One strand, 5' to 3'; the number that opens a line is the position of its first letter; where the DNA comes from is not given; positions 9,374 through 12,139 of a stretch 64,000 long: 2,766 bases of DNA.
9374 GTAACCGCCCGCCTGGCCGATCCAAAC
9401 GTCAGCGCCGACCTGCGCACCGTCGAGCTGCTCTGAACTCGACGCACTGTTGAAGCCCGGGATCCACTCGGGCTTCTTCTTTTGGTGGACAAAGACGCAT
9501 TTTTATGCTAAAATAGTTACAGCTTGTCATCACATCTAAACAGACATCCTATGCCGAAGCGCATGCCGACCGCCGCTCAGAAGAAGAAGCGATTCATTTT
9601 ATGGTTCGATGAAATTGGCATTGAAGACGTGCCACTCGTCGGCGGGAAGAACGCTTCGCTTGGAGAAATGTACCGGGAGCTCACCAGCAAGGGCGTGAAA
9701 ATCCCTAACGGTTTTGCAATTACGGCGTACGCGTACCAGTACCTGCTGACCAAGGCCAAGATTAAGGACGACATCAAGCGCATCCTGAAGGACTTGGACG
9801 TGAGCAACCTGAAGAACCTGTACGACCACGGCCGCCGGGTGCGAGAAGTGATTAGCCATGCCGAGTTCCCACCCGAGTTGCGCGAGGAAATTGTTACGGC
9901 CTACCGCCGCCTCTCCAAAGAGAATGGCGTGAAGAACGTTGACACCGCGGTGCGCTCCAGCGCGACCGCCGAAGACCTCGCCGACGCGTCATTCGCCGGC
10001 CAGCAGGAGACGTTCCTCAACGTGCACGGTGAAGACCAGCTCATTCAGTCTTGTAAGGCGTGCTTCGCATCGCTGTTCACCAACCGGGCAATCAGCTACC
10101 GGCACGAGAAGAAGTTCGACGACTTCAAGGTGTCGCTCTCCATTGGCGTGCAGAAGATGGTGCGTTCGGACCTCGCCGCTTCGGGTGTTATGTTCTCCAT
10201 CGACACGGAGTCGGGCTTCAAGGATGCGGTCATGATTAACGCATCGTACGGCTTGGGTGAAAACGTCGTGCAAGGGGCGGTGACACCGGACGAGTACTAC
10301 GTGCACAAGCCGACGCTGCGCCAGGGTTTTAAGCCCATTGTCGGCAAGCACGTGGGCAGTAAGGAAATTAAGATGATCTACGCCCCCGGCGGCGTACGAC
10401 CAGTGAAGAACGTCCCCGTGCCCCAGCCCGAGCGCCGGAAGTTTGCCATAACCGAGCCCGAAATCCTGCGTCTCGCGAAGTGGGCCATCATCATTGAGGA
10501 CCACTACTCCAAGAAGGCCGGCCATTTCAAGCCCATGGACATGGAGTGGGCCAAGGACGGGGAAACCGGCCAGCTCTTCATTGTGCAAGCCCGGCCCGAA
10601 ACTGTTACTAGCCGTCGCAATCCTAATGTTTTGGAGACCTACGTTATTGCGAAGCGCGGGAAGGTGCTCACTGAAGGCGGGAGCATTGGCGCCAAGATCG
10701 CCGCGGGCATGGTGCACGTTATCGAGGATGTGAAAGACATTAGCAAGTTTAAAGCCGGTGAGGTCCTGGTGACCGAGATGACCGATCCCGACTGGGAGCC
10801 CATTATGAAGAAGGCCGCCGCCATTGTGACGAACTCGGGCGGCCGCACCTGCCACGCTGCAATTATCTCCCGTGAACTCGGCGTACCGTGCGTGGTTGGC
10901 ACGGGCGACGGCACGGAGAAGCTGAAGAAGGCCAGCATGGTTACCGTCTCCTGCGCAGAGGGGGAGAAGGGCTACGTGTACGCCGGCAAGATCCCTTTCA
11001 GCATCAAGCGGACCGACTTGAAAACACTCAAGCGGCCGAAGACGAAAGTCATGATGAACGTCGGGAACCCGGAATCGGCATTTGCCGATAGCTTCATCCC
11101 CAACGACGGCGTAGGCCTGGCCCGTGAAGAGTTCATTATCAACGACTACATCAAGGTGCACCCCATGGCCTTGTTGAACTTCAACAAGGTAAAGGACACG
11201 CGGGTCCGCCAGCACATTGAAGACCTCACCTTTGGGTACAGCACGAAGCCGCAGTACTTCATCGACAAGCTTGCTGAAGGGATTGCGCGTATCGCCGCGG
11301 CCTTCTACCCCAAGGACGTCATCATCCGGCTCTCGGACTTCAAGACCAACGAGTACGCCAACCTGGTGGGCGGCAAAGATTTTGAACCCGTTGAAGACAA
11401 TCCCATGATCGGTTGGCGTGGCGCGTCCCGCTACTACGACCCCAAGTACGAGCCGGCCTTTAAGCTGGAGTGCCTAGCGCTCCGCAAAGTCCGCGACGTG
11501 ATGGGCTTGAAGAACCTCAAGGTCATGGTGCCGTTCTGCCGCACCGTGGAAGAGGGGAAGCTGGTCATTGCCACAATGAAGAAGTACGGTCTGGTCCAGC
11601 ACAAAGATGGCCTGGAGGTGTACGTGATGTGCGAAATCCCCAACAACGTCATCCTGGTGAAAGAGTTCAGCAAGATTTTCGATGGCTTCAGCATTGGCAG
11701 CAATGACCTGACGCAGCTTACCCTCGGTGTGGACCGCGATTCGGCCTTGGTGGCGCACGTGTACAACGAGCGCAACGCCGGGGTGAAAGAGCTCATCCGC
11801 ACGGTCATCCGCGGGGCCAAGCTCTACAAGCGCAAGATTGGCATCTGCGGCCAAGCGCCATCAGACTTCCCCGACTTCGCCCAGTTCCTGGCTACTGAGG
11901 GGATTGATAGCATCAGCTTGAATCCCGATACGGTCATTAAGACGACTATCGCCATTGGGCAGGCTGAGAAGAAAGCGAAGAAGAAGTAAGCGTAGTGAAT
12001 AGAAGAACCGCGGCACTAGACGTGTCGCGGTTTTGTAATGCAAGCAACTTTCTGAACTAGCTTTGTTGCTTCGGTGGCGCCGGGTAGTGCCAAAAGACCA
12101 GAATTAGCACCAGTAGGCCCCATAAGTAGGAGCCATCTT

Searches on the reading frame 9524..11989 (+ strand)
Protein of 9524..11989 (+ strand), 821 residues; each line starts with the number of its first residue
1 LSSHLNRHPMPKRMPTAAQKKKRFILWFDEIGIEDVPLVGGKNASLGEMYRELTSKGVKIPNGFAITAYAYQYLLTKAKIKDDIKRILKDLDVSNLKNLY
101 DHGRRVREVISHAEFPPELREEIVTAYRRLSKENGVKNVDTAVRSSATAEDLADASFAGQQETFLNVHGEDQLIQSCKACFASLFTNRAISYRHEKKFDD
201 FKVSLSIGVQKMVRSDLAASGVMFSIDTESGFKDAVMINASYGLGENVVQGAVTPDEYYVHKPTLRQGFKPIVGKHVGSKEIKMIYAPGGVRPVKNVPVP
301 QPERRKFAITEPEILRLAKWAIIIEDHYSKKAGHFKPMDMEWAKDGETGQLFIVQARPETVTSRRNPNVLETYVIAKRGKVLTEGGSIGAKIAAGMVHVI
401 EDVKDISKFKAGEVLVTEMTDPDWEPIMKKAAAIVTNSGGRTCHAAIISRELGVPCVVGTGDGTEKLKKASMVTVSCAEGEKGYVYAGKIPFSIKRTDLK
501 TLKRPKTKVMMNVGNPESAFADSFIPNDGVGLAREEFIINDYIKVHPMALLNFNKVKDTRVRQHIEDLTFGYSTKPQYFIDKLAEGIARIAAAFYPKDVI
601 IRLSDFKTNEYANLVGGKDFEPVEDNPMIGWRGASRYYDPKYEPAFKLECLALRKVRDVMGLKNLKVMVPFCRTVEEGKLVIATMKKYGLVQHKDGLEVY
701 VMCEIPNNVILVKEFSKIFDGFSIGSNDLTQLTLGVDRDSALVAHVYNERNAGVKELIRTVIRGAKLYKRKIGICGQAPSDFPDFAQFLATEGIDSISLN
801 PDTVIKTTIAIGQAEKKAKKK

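Call 33: search_protein_families(library=pfam, proteins=[window:9524-11989:+])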
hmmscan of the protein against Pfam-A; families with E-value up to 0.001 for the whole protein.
window:9524-11989:+ (821 aa): 3 families
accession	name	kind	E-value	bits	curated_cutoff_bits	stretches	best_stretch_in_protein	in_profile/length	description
PF01326.24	PPDK_N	-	2.9e-124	415.1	27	1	37-367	2-317/328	Pyruvate phosphate dikinase, AMP/ATP-binding domain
PF02896.24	PEP-utilizers_C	-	5.6e-58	196.9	22.8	1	499-814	12-291/293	PEP-utilising enzyme, PEP-binding domain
PF00391.29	PEP-utilizers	-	7.3e-26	90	23.1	1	409-480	1-72/72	PEP-utilising enzyme, mobile domain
